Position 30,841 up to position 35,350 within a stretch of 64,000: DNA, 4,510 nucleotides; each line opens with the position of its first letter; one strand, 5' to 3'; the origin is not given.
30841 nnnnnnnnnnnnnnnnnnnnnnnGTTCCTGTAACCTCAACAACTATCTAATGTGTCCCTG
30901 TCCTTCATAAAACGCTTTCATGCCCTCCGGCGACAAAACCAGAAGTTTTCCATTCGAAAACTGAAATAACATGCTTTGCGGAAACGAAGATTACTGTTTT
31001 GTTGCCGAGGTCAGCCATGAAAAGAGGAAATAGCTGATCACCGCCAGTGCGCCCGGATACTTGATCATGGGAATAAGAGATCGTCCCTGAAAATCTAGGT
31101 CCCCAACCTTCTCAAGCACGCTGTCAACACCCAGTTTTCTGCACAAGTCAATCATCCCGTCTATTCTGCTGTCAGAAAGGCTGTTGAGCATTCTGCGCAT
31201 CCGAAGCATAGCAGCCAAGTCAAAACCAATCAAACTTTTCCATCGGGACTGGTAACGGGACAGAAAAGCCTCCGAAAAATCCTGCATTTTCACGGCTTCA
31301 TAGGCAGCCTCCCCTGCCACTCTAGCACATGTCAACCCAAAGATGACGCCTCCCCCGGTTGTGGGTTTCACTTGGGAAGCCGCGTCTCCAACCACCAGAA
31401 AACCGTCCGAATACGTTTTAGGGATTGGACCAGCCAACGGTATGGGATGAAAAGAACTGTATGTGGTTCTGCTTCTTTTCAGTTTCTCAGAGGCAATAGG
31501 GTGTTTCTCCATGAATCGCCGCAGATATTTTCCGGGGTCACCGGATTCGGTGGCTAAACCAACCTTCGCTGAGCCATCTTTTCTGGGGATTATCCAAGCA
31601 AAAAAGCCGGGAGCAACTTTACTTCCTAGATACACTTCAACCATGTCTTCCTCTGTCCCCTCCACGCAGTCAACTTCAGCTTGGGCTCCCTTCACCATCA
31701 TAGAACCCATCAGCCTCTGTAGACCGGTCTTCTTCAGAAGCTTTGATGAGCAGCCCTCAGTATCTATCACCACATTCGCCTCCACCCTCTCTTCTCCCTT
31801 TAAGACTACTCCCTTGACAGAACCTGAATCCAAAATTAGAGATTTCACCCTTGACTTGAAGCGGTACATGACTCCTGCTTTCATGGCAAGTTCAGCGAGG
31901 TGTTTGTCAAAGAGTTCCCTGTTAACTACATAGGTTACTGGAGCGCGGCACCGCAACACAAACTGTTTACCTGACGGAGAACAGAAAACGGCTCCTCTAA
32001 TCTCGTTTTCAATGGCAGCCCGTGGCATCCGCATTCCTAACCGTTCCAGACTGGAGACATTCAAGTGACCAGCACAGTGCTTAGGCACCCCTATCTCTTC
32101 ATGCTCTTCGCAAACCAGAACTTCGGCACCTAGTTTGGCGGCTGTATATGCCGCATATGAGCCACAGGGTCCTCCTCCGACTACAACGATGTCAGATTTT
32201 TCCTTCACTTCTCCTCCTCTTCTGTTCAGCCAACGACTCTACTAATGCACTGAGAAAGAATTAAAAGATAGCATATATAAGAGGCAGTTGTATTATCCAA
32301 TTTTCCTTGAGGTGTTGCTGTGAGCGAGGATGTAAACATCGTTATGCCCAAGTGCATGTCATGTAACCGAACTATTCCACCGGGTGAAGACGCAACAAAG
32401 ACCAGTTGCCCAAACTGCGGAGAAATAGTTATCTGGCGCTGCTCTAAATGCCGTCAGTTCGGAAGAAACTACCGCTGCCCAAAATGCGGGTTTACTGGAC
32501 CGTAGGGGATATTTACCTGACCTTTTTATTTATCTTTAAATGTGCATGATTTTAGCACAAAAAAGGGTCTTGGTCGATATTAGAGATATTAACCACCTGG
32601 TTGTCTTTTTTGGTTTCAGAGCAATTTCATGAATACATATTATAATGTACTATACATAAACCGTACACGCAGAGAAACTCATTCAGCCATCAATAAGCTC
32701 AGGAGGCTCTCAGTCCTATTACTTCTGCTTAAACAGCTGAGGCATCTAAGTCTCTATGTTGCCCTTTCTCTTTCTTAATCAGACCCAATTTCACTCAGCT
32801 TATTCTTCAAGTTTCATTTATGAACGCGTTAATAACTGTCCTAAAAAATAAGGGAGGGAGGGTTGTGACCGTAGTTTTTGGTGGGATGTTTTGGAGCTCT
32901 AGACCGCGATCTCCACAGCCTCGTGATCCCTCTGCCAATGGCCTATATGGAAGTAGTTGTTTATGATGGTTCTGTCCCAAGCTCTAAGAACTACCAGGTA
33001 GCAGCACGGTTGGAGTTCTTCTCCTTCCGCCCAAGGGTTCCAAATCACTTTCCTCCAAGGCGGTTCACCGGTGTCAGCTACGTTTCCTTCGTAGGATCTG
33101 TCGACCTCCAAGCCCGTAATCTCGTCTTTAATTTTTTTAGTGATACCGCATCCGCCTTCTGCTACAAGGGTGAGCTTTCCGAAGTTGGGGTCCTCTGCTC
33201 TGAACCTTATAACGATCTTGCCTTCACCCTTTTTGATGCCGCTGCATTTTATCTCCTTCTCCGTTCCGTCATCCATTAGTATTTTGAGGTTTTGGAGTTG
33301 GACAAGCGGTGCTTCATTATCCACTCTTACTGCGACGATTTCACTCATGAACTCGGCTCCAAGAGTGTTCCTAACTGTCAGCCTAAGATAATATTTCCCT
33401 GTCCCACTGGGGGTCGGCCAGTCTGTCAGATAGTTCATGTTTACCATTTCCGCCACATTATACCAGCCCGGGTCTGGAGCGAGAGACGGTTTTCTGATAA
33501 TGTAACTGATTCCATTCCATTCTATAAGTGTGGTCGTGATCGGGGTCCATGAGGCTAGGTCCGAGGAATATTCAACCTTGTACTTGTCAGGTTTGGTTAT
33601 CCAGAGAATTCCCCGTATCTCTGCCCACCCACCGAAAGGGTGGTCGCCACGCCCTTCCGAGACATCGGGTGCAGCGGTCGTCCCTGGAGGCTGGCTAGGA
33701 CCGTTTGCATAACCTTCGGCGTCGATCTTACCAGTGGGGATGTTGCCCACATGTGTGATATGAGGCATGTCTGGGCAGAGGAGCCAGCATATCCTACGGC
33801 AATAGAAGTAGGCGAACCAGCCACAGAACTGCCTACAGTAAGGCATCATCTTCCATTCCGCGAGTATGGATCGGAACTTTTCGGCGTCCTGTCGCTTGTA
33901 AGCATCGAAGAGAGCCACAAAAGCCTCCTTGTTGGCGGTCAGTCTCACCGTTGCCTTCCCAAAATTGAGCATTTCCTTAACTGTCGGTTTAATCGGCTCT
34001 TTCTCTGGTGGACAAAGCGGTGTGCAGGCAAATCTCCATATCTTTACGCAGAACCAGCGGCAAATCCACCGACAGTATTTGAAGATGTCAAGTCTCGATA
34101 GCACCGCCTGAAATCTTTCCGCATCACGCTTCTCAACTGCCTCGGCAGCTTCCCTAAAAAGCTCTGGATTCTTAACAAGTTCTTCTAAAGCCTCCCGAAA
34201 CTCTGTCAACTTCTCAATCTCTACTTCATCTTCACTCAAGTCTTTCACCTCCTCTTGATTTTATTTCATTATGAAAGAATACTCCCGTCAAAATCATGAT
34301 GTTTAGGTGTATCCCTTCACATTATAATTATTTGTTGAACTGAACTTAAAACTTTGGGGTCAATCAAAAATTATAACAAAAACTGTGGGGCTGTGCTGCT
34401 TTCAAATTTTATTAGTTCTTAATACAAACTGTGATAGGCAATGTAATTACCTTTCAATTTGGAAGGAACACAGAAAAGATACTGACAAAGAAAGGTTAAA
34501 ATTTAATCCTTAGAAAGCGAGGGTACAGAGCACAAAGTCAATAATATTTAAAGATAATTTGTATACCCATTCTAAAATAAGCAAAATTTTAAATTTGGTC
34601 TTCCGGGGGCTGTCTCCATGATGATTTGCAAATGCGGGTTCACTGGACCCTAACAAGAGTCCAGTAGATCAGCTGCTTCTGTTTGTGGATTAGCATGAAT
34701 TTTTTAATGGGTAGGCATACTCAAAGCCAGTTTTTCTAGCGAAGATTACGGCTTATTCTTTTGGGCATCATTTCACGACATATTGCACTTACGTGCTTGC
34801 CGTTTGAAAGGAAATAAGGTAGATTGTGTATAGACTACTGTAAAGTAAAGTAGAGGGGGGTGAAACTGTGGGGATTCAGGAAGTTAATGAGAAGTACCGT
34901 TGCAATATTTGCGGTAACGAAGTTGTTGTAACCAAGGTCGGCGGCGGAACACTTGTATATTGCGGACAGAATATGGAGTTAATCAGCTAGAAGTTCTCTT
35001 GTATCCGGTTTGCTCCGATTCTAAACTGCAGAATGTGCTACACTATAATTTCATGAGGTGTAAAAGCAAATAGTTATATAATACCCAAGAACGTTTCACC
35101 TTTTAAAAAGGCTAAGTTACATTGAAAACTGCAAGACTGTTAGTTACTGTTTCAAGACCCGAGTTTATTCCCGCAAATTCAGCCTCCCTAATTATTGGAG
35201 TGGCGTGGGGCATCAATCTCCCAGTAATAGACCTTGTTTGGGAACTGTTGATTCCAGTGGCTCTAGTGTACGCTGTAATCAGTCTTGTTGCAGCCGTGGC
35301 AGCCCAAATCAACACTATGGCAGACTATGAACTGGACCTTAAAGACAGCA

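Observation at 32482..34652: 2.1-kb AT-rich insertion bounded by a duplicated gene 3' end: footprint of site-specific integration into a zinc-ribbon gene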

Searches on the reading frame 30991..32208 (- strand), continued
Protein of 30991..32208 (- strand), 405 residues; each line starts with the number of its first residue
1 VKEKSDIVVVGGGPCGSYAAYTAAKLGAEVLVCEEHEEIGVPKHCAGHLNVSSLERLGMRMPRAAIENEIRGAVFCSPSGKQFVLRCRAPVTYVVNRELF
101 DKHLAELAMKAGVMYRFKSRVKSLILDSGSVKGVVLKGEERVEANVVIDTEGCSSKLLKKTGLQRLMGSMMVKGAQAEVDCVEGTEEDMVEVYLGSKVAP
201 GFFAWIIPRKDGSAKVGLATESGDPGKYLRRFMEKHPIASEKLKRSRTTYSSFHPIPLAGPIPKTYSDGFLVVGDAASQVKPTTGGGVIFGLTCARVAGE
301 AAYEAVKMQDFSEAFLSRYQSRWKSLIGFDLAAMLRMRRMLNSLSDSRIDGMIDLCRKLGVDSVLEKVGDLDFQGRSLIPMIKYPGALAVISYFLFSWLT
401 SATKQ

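Call 54: find_encoding_contigs(protein=P0124, flank=10000, max_places=2)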
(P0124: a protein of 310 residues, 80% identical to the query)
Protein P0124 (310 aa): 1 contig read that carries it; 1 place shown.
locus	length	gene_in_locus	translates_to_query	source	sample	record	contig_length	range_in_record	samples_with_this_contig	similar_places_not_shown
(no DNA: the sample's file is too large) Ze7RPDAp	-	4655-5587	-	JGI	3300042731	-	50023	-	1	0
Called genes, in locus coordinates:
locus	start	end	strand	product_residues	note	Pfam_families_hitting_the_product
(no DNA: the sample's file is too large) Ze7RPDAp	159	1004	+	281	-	PF02653:BPD_transp_2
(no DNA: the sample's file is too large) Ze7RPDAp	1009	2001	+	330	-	PF02653:BPD_transp_2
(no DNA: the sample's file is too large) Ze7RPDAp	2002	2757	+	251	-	PF00005:ABC_tran, PF12399:BCA_ABC_TP_C (weak)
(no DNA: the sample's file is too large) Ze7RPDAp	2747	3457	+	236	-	PF13476:AAA_23 (faint), PF00005:ABC_tran, PF13175:AAA_15 (faint), PF13304:AAA_21 (weak)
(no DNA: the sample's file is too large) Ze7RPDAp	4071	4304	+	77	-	-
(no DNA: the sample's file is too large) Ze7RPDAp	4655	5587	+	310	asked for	PF00589:Phage_integrase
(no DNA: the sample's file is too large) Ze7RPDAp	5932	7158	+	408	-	PF00890:FAD_binding_2 (faint), PF01494:FAD_binding_3, PF03486:HI0933_like (faint), PF04820:Trp_halogenase (faint), PF05834:Lycopene_cycl, PF12831:FAD_oxidored, PF01266:DAO (weak), PF22578:GGR_cat, +2 more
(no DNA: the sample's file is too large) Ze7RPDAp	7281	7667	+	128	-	PF01981:PTH2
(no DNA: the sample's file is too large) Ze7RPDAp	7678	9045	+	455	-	PF01142:TruD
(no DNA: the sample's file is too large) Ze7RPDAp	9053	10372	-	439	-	PF01336:tRNA_anti-codon, PF00152:tRNA-synt_2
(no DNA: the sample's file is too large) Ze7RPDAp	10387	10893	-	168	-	-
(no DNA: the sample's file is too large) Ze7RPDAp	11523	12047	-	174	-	PF00731:AIRC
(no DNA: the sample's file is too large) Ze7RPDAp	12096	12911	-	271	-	PF03446:NAD_binding_2, PF03807:F420_oxidored, PF02153:PDH_N (weak), PF14748:P5CR_dimer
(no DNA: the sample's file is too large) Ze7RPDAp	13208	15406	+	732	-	PF00158:Sigma54_activat (faint), PF01078:Mg_chelatase (faint), PF20436:LonB_AAA-LID, PF05362:Lon_C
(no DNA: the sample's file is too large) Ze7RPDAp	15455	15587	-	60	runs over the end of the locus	-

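Call 72: find_encoding_contigs(protein=P0122, flank=10000, max_places=2)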
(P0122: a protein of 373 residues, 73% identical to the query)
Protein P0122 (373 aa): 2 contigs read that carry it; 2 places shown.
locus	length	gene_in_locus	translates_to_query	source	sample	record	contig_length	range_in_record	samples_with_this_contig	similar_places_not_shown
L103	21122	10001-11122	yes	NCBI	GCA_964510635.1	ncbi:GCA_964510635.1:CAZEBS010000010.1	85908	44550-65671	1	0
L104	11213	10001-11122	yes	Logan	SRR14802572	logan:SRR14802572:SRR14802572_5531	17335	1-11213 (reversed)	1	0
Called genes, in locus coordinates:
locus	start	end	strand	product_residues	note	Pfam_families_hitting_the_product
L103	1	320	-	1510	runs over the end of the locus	PF18998:Flg_new_2, PF13287:Fn3_assoc, PF13290:CHB_HEX_C_1, PF02369:Big_1, PF00801:PKD, PF18911:PKD_4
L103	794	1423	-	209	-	PF01435:Peptidase_M48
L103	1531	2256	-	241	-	-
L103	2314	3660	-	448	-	-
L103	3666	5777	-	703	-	PF13589:HATPase_c_3, PF02518:HATPase_c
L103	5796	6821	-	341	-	PF01555:N6_N4_Mtase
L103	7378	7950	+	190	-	-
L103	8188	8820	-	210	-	-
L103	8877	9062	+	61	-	PF04014:MazE_antitoxin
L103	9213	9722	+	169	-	-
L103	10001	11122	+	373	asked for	PF00589:Phage_integrase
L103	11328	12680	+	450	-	PF01266:DAO (weak), PF01494:FAD_binding_3, PF03486:HI0933_like (weak), PF05834:Lycopene_cycl, PF07992:Pyr_redox_2, PF12831:FAD_oxidored, PF01266:DAO, PF22578:GGR_cat, +3 more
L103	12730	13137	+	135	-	PF01981:PTH2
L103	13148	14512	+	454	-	PF01142:TruD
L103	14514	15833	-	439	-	PF01336:tRNA_anti-codon, PF00152:tRNA-synt_2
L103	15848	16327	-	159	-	-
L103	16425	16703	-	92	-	PF01918:Alba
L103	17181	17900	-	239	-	PF04991:LicD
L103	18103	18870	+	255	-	PF00535:Glycos_transf_2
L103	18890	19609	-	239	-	PF00483:NTP_transferase, PF12804:NTP_transf_3 (weak)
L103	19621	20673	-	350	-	PF00465:Fe-ADH, PF13685:Fe-ADH_2, PF25137:ADH_Fe_C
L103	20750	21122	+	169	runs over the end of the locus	PF02776:TPP_enzyme_N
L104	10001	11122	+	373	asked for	PF00589:Phage_integrase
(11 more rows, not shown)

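Call 73: find_encoding_contigs(protein=P0137, flank=10000, max_places=2)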
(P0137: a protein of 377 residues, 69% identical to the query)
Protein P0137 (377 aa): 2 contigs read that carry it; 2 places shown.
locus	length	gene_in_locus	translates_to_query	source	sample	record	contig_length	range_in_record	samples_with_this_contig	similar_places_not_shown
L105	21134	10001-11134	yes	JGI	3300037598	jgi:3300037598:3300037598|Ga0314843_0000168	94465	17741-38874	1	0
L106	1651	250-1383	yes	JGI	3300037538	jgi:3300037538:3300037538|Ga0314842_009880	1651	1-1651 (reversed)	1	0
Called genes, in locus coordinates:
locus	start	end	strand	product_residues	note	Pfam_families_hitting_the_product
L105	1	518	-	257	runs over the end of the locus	PF00753:Lactamase_B, PF12706:Lactamase_B_2 (weak)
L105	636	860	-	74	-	-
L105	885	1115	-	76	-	-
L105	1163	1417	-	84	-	-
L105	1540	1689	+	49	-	-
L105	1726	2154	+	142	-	-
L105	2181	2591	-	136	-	PF04358:DsrC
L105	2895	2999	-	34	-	-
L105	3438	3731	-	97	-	-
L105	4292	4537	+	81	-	-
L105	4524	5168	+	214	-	-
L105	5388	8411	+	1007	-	-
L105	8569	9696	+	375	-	-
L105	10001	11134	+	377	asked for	PF00589:Phage_integrase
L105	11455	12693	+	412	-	PF01266:DAO (faint), PF01494:FAD_binding_3, PF04820:Trp_halogenase (faint), PF05834:Lycopene_cycl, PF12831:FAD_oxidored, PF22578:GGR_cat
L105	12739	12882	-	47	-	-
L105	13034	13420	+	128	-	PF01981:PTH2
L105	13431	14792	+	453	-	PF01142:TruD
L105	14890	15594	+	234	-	PF03205:MobB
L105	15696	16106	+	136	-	PF01894:YjbQ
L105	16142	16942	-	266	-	PF01209:Ubie_methyltran, PF03848:TehB (weak), PF05175:MTS (weak), PF13489:Methyltransf_23, PF08241:Methyltransf_11, PF08242:Methyltransf_12, PF13649:Methyltransf_25, PF13847:Methyltransf_31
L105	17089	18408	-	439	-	PF01336:tRNA_anti-codon, PF00152:tRNA-synt_2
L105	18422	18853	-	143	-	-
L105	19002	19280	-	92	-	PF01918:Alba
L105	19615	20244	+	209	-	PF01209:Ubie_methyltran, PF03848:TehB, PF05175:MTS, PF02353:CMAS, PF13489:Methyltransf_23, PF13847:Methyltransf_31, PF08241:Methyltransf_11, PF08242:Methyltransf_12, +2 more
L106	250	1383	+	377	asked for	PF00589:Phage_integrase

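Call 94: search_protein_families(library=pfam, proteins=[L101:7974-10001:+, L105:5388-8411:+, L105:8569-9696:+, L075:2170-4476:+, L075:1563-2156:+, L075:826-1353:+, L103:9213-9722:+, L103:7378-7950:+, L103:8188-8820:-, L101:6382-7005:+], max_evalue=0.01)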
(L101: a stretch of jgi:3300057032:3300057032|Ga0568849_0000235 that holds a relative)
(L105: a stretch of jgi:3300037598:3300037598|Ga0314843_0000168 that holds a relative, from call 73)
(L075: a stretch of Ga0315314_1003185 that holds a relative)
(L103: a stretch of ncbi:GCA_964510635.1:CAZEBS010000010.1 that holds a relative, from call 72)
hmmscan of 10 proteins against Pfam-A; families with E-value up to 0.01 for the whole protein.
L101:7974-10001:+ (675 aa): 2 families
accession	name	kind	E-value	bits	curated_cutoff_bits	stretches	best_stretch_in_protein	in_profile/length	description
PF01978.25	TrmB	-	1.8e-08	34.5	25.6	1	443-502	6-64/68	Sugar-specific transcriptional regulator TrmB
PF03965.22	Penicillinase_R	-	0.00064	20.5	22.6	1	446-506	4-68/115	Penicillinase repressor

L105:5388-8411:+ (1007 aa): 1 family
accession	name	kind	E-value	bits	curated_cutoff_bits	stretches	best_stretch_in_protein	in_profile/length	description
PF23477.1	zf_Tbcl_2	-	0.0053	16.9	27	0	910-943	4-34/37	Probable treble clef zinc finger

L105:8569-9696:+ (375 aa): 1 family
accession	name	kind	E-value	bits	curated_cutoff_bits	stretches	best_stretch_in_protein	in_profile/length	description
PF10263.15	SprT-like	-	0.00037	20.7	25.6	0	302-319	57-74/108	SprT-like family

L075:2170-4476:+ (768 aa): 2 families
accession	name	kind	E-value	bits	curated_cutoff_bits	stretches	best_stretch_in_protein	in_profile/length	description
PF02384.22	N6_Mtase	-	2e-06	27.8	20.4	0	107-232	3-103/311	N-6 DNA Methylase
PF07669.17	Eco57I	-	0.0014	19.2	25.3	1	283-397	69-164/171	Eco57I restriction-modification methylase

L075:1563-2156:+ (197 aa): 0 families

L075:826-1353:+ (175 aa): 0 families

L103:9213-9722:+ (169 aa): 0 families

L103:7378-7950:+ (190 aa): 0 families

L103:8188-8820:- (210 aa): 0 families

L101:6382-7005:+ (207 aa): 0 families

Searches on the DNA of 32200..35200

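Call 92: search_rna_families(source=window, start=32200, end=35200, threshold=evalue, max_evalue=1)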
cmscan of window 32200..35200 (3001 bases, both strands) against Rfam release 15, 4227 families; matches with E-value up to 1: 1.
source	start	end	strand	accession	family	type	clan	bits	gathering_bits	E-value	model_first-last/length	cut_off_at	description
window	34130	34246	-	RF02191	TCL6_1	Gene; lncRNA;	-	20.2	60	0.26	1-113/113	no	T-cell leukemia/lymphoma 6 conserved region 1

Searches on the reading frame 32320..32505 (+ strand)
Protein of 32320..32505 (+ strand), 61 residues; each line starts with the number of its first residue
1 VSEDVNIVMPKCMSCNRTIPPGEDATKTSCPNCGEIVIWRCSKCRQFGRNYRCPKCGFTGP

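Call 6: search_protein_families(library=pfam, proteins=[window:32320-32505:+], max_evalue=0.1)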
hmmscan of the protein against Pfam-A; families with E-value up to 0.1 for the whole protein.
window:32320-32505:+ (61 aa): 10 families
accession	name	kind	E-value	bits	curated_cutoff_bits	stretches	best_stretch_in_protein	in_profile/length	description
PF07754.17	HVO_2753_ZBP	-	2.7e-19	69.1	33.2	1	12-57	1-46/46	Small zinc finger protein HVO_2753-like, Zn-binding pocket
PF12773.13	DZR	-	0.0049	17.4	27.3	0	12-57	1-45/45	Double zinc ribbon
PF14369.11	Zn_ribbon_19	-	0.011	16.3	30.8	1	12-34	5-28/35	zinc-ribbon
PF08772.16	Zn_ribbon_NOB1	-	0.021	15.4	24.9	1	8-42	7-38/72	Nin one binding (NOB1) Zn-ribbon like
PF01363.27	FYVE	-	0.024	15.2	27.8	1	10-44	9-41/67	FYVE zinc finger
PF13248.11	Zn_ribbon_3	-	0.033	14.1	27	1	27-36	2-11/26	zinc-ribbon domain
PF07282.18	Cas12f1-like_TNB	-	0.043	14.4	26.3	0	25-59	26-49/60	Cas12f1-like, TNB domain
PF09845.14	OapC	-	0.056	14.1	23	1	11-34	3-26/133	Origin-associated protein OapC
PF01155.25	HypA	-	0.057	13.9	28.9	1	10-35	71-94/112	Hydrogenase/urease nickel incorporation, metallochaperone, hypA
PF24460.1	DUF7575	-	0.1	12.5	28.5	0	27-35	3-11/28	Domain of unknown function (DUF7575)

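Call 7: search_protein_families(library=ncbifam, proteins=[window:32320-32505:+], max_evalue=0.1)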
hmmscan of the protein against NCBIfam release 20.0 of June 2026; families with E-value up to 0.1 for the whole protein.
window:32320-32505:+ (61 aa): 5 families
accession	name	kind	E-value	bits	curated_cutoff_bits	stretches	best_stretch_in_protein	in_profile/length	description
NF011481.0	PRK14890.1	equivalog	4.5e-24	84.2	61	1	8-61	8-61/61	putative Zn-ribbon RNA-binding protein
NF041909.1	HVO_2753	equivalog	5.5e-15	55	80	1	2-61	2-59/59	HVO_2753 family zinc finger protein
NF011302.0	PRK14714.1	equivalog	0.05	11.1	1791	1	4-58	675-730/1350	DNA-directed DNA polymerase II large subunit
NF009030.0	PRK12366.1-1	equivalog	0.067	11.6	1147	1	6-37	675-704/796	replication factor A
NF011313.0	PRK14724.1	equivalog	0.093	10.4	1088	1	13-59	629-676/988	DNA topoisomerase III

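Call 9: find_encoding_contigs(protein=window:32320-32505:+, flank=6000, max_places=10)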
Protein window:32320-32505:+ (61 aa): no gene with exactly this product is on record in the collection.

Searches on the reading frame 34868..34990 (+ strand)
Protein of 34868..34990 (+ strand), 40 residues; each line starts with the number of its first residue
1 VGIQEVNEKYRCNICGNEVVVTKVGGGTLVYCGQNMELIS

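Call 6: search_protein_families(library=pfam, proteins=[window:34868-34990:+], max_evalue=0.1)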
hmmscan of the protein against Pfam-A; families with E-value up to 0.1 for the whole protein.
window:34868-34990:+ (40 aa): 5 families
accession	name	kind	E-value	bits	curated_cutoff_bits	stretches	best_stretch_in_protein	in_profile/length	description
PF06397.17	Desulfoferrod_N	-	1.5e-15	57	23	1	5-39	2-36/36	Desulfoferrodoxin, N-terminal domain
PF07191.17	Zn_ribbon_6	-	0.0079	16.6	25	1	5-40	25-60/67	Double zinc ribbon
PF13248.11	Zn_ribbon_3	-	0.022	14.7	27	0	8-20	1-12/26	zinc-ribbon domain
PF21344.3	Zn_ribbon_LysW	-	0.041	14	27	1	11-39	2-34/46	Alpha-aminoadipate carrier protein LysW-like, globular domain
PF11931.14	SF3a60_Prp9_C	-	0.092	13.7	30.7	1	3-20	18-35/120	SF3a60/Prp9 C-terminal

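Call 7: search_protein_families(library=ncbifam, proteins=[window:34868-34990:+], max_evalue=0.1)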
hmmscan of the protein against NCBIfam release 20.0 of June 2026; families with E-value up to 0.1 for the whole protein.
window:34868-34990:+ (40 aa): 3 families
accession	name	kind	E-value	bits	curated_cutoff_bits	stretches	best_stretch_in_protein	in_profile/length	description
TIGR00319.1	desulf_FeS4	domain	8.4e-10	38.2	36.05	1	4-36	2-34/34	desulfoferrodoxin FeS4 iron-binding domain-containing protein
TIGR00320.1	dfx_rbo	equivalog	2.2e-08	34.4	146.9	1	4-39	2-37/125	desulfoferrodoxin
NF001607.0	PRK00398.1-4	equivalog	0.062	13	89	0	3-21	3-21/53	DNA-directed RNA polymerase subunit P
